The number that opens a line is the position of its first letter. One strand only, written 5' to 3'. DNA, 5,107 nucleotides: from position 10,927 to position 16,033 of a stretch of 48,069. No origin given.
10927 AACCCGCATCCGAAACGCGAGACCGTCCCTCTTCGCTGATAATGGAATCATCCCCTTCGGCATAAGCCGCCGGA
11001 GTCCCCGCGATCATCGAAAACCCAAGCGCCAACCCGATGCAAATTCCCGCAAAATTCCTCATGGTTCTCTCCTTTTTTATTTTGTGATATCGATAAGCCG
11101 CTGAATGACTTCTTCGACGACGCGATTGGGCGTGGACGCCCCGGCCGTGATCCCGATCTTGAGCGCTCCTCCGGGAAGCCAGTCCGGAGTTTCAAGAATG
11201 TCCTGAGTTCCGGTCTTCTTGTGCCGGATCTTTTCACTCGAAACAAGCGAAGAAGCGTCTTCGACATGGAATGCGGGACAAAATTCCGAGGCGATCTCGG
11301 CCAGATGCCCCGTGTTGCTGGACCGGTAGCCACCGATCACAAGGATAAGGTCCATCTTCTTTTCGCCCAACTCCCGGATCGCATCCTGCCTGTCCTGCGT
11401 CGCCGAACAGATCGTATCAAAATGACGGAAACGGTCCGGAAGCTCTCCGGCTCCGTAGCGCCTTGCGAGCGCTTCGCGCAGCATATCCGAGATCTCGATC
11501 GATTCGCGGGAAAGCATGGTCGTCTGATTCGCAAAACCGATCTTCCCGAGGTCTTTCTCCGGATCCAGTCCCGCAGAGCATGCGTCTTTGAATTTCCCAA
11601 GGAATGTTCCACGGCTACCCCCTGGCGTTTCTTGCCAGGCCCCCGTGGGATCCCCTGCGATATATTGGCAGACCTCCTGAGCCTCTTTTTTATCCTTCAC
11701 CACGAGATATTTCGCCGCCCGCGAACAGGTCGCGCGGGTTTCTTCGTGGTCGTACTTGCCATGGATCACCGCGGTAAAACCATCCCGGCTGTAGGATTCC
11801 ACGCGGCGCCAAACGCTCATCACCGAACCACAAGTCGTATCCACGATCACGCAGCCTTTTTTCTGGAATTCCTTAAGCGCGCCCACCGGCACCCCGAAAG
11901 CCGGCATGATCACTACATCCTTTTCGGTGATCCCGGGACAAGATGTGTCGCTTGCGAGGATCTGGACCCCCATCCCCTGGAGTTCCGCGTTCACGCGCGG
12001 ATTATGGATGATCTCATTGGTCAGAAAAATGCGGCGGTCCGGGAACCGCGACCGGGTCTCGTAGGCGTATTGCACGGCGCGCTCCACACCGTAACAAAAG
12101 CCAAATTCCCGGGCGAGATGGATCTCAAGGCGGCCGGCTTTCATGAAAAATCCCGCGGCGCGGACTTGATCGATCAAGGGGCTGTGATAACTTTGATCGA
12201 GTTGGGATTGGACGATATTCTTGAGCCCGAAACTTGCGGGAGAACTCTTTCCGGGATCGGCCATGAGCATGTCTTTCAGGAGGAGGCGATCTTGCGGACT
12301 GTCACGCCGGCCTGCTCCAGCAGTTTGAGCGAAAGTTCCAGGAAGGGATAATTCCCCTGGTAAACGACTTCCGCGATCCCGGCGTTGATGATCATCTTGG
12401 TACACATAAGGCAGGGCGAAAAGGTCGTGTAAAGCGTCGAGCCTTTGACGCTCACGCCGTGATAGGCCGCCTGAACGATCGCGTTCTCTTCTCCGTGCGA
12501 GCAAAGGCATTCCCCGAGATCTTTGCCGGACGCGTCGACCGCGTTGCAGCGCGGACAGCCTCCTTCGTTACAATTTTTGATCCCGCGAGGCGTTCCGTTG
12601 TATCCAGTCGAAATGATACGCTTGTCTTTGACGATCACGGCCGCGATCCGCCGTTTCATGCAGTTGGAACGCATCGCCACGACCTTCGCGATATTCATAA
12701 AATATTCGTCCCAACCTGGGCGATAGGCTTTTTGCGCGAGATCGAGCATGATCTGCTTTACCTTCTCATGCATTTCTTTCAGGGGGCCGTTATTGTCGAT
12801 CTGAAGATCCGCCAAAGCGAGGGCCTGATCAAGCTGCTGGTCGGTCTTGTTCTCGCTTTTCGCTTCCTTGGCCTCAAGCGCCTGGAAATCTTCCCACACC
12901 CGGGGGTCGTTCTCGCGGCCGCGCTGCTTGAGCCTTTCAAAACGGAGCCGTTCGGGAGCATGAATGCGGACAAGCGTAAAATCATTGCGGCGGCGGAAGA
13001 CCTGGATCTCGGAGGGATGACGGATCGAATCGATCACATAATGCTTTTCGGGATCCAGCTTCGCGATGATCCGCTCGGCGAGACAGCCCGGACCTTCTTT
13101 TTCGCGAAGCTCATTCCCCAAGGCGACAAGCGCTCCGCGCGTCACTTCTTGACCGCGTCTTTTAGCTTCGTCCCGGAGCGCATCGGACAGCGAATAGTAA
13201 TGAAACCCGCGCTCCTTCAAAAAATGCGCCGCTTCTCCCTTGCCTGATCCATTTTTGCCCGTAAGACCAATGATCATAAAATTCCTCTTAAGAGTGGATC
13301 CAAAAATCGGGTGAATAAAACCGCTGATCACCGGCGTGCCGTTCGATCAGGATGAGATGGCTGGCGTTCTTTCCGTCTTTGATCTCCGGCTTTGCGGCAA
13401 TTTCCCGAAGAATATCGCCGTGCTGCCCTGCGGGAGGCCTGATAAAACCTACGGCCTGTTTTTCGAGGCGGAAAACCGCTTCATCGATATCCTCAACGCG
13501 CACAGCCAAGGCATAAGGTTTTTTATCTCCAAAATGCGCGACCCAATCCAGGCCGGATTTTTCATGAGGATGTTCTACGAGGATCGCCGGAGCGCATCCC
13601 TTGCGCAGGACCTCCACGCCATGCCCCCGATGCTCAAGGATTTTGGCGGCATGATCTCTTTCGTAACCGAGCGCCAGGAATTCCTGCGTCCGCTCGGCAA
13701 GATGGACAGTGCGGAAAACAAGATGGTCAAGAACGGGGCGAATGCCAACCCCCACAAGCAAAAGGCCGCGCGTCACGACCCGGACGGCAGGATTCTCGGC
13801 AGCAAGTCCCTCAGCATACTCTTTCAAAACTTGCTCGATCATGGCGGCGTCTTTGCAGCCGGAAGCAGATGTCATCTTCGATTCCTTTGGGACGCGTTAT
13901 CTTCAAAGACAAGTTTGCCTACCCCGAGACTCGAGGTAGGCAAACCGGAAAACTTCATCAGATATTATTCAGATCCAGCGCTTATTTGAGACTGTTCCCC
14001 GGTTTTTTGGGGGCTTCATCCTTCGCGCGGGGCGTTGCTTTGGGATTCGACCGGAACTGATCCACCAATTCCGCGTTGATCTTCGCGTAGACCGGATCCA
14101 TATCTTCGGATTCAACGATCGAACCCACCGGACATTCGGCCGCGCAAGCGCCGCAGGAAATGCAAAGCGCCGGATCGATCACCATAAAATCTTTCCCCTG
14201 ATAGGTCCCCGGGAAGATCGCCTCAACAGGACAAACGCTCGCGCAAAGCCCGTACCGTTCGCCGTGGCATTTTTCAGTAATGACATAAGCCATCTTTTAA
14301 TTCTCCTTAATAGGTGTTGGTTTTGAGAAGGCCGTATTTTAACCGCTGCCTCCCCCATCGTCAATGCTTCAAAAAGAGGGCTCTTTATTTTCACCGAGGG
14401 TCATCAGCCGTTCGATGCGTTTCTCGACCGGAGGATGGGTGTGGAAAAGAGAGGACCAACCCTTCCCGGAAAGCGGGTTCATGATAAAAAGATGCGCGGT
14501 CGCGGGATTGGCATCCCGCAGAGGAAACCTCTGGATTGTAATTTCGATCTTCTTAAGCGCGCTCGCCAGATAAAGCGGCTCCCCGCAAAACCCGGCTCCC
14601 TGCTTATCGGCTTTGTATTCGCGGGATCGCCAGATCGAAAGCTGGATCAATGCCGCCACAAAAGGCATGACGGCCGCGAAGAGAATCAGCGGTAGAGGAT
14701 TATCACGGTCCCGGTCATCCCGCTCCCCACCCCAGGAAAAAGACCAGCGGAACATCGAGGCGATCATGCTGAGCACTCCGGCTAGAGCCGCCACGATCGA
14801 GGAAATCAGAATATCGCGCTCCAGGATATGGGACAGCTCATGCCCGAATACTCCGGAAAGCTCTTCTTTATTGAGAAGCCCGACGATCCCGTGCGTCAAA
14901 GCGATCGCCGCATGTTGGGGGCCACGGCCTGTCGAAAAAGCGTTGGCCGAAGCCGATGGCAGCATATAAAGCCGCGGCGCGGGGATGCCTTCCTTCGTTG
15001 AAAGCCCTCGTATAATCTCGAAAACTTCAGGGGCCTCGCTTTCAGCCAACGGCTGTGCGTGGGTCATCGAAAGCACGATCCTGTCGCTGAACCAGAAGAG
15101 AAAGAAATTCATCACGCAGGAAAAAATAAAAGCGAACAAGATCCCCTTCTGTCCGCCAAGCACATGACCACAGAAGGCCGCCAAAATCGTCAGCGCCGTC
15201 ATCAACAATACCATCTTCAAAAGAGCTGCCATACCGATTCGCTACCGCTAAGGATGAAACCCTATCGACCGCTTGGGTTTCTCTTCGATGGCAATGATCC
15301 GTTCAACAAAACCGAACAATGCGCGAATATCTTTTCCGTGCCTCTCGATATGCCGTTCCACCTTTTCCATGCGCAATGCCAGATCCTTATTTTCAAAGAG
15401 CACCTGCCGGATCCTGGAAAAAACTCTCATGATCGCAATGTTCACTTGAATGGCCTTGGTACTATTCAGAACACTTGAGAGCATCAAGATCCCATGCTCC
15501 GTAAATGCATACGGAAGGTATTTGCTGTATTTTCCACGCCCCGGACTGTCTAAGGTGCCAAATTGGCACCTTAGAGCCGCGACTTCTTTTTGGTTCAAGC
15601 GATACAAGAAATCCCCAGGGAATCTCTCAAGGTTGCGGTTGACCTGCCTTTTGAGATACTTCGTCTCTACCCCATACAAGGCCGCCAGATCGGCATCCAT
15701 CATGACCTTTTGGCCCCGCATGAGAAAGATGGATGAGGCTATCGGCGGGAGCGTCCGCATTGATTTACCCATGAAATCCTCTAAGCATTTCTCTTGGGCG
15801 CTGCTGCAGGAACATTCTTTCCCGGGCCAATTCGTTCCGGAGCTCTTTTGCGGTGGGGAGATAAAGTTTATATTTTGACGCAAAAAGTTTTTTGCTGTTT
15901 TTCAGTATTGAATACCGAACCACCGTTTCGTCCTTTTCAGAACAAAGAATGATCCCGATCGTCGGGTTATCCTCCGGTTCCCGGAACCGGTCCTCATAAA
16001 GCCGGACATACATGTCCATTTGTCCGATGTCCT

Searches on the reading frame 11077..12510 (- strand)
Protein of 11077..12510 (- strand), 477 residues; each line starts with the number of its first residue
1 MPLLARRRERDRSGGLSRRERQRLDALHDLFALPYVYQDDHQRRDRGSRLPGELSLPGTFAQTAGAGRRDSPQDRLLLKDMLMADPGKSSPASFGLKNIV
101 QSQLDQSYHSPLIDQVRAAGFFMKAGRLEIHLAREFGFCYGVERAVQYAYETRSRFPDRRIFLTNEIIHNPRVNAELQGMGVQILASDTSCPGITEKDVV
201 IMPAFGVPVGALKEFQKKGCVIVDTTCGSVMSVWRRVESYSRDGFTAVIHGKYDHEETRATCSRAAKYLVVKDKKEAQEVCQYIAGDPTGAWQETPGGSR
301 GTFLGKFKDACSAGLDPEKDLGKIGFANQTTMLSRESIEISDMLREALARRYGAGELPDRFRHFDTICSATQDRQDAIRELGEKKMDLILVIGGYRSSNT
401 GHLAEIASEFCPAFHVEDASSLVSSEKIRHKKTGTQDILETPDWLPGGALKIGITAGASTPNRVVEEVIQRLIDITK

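Call 53: search_protein_families(library=pfam, proteins=[window:11077-12510:-], max_evalue=0.00001)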
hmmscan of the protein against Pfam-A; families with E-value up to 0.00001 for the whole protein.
window:11077-12510:- (477 aa): 1 family
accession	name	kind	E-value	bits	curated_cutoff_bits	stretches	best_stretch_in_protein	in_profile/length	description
PF02401.23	LYTB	-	1.3e-72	244.8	24.5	1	130-472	1-266/267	LytB protein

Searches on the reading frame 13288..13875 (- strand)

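Call 12: search_protein_families(library=pfam, proteins=[window:13288-13875:-], max_evalue=0.01)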
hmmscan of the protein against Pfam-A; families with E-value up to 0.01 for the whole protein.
window:13288-13875:- (195 aa): 2 families
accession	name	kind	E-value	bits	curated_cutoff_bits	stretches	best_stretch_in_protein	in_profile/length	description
PF13669.12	Glyoxalase_4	-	0.0016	19.1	27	1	51-152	2-103/109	Glyoxalase/Bleomycin resistance protein/Dioxygenase superfamily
PF14696.12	Glyoxalase_5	-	0.0048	17.5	27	1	59-191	15-138/139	Hydroxyphenylpyruvate dioxygenase, HPPD, N-terminal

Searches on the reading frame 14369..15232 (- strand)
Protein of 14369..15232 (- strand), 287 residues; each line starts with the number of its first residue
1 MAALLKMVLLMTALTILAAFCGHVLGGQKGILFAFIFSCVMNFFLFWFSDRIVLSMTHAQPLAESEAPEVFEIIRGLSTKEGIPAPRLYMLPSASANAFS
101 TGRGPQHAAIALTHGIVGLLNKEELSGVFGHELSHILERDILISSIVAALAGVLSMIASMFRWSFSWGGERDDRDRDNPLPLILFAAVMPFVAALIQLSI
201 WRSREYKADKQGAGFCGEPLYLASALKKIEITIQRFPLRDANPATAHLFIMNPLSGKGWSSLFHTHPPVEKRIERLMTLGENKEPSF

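Call 12: search_protein_families(library=pfam, proteins=[window:14369-15232:-], max_evalue=0.01)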
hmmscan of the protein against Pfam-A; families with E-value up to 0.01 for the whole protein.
window:14369-15232:- (287 aa): 1 family
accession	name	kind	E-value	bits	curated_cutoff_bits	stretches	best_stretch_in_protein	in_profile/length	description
PF01435.24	Peptidase_M48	-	9.2e-29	101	20.3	1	66-277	3-183/186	Peptidase family M48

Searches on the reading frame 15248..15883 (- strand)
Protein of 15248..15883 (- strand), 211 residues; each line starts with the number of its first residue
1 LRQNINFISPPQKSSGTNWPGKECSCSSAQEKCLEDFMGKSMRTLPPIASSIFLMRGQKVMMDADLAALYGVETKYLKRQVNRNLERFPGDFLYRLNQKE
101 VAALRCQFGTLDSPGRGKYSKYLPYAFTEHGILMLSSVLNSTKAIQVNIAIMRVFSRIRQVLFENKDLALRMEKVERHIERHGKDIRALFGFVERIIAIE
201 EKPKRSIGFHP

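Call 12: search_protein_families(library=pfam, proteins=[window:15248-15883:-], max_evalue=0.01)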
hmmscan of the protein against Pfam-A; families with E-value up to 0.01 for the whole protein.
window:15248-15883:- (211 aa): 1 family
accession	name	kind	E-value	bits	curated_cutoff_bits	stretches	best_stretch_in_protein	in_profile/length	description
PF10543.14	ORF6N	-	7.9e-31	106.6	27.8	1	51-138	2-86/86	ORF6N domain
